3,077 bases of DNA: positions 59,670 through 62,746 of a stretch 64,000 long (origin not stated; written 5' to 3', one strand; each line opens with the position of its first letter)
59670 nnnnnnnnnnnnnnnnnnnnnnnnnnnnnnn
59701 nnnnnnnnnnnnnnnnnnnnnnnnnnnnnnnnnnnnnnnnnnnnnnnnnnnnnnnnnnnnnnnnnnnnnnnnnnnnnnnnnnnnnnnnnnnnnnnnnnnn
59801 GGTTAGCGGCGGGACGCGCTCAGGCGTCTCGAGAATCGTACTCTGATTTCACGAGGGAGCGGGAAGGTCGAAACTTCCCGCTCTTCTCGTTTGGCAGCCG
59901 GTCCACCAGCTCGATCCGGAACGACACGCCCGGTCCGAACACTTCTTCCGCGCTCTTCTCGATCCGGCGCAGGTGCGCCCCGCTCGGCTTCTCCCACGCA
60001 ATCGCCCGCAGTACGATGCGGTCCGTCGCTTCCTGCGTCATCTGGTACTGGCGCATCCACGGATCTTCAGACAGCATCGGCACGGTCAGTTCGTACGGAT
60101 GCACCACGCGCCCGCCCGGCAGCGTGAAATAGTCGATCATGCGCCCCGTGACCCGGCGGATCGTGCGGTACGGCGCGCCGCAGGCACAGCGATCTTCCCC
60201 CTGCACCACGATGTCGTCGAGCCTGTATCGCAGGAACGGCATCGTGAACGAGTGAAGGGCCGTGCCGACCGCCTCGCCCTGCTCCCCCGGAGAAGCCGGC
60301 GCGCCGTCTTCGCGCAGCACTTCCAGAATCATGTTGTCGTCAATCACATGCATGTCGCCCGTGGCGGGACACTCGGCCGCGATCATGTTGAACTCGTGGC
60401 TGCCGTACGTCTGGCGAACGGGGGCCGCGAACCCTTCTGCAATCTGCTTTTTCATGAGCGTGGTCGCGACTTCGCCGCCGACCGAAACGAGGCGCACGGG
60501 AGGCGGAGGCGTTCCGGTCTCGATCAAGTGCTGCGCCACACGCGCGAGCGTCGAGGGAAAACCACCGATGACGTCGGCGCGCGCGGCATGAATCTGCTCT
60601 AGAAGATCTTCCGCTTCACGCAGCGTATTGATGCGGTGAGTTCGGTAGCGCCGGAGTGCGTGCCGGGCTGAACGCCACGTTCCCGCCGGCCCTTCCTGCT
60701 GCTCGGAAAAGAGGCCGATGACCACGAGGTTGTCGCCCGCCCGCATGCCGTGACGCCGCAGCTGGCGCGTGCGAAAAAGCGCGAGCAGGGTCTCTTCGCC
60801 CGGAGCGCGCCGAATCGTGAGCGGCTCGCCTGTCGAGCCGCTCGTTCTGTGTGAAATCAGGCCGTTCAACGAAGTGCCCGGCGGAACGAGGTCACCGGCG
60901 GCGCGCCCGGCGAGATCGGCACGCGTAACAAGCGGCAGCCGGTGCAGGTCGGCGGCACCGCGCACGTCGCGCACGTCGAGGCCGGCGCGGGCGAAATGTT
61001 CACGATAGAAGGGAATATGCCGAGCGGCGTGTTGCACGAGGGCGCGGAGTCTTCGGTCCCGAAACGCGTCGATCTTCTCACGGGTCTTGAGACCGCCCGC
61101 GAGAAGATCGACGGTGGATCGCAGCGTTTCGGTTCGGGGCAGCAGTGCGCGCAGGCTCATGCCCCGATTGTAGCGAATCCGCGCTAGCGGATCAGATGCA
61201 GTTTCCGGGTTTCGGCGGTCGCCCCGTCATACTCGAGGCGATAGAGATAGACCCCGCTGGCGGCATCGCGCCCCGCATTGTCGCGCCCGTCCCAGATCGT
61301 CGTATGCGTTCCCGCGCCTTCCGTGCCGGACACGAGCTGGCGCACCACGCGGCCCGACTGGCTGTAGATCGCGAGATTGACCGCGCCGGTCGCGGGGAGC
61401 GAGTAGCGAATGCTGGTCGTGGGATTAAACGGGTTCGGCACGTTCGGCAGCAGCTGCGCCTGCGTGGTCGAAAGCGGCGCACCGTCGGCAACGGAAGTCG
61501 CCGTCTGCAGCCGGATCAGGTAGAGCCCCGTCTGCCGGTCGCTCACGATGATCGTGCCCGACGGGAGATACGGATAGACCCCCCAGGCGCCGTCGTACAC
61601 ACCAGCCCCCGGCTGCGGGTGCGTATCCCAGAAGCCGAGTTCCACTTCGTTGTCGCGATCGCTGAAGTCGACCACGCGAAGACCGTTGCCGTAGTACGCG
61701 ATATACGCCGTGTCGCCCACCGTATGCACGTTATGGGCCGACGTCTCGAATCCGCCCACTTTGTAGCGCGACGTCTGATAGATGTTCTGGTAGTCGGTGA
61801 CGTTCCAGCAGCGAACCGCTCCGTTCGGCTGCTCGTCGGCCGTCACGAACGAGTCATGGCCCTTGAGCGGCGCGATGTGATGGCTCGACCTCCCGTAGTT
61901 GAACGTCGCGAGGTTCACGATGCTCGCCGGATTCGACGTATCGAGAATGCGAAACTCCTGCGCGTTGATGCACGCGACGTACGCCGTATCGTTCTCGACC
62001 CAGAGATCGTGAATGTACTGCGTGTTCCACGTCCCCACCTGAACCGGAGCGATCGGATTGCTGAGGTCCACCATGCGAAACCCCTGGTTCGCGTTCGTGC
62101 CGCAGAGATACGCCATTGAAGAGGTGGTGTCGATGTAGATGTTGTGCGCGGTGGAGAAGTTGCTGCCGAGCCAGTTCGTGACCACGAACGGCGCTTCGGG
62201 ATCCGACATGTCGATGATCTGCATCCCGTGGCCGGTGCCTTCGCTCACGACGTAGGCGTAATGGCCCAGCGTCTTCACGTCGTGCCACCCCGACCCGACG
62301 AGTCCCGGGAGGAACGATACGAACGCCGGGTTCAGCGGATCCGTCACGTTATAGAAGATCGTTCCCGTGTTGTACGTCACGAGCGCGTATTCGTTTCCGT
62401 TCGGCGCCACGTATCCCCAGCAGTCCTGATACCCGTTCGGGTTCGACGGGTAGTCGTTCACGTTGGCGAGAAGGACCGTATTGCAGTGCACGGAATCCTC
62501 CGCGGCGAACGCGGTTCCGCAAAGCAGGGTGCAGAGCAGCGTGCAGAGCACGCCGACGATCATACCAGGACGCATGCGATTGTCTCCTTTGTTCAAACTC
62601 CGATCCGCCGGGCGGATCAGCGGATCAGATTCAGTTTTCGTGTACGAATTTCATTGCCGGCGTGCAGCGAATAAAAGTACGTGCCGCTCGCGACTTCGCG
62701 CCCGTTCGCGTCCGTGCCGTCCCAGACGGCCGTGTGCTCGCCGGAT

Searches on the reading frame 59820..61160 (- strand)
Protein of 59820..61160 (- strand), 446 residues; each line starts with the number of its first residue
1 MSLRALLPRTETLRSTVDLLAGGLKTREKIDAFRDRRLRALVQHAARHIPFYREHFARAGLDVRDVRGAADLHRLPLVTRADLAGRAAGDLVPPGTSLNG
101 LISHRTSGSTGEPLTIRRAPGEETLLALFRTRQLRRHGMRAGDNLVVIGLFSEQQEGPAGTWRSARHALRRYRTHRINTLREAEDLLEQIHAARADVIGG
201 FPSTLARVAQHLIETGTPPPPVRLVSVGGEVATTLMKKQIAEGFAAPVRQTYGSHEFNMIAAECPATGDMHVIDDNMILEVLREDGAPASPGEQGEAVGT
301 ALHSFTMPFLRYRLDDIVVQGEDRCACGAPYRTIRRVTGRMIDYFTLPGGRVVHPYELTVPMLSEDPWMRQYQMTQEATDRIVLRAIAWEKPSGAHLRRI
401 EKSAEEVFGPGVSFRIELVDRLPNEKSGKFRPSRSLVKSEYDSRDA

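Call 70: search_protein_families(library=pfam, proteins=[window:59820-61160:-], max_evalue=0.001)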
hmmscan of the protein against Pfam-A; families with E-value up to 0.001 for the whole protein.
window:59820-61160:- (446 aa): 1 family
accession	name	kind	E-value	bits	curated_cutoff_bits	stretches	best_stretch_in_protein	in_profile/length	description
PF00501.34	AMP-binding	-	0.0007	18.9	29.9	1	181-296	243-371/384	AMP-binding enzyme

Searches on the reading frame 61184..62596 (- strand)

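Call 70: search_protein_families(library=pfam, proteins=[window:61184-62596:-], max_evalue=0.001)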
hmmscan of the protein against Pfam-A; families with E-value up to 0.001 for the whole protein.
window:61184-62596:- (470 aa): 4 families
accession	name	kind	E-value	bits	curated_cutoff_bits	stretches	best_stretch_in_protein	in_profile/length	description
PF08309.17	LVIVD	-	8e-17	60.8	20.2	0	286-316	3-33/42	LVIVD repeat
PF13860.13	FlgD_ig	-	6.5e-11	42.5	27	1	397-457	15-76/79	FlgD Ig-like domain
PF18962.6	Por_Secre_tail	-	0.00037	21.2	27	0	387-459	3-67/75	Secretion system C-terminal sorting domain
PF13585.12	CHU_C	-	0.00071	20.1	27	0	405-465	28-81/86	CHU_C Type IX secretion signal domain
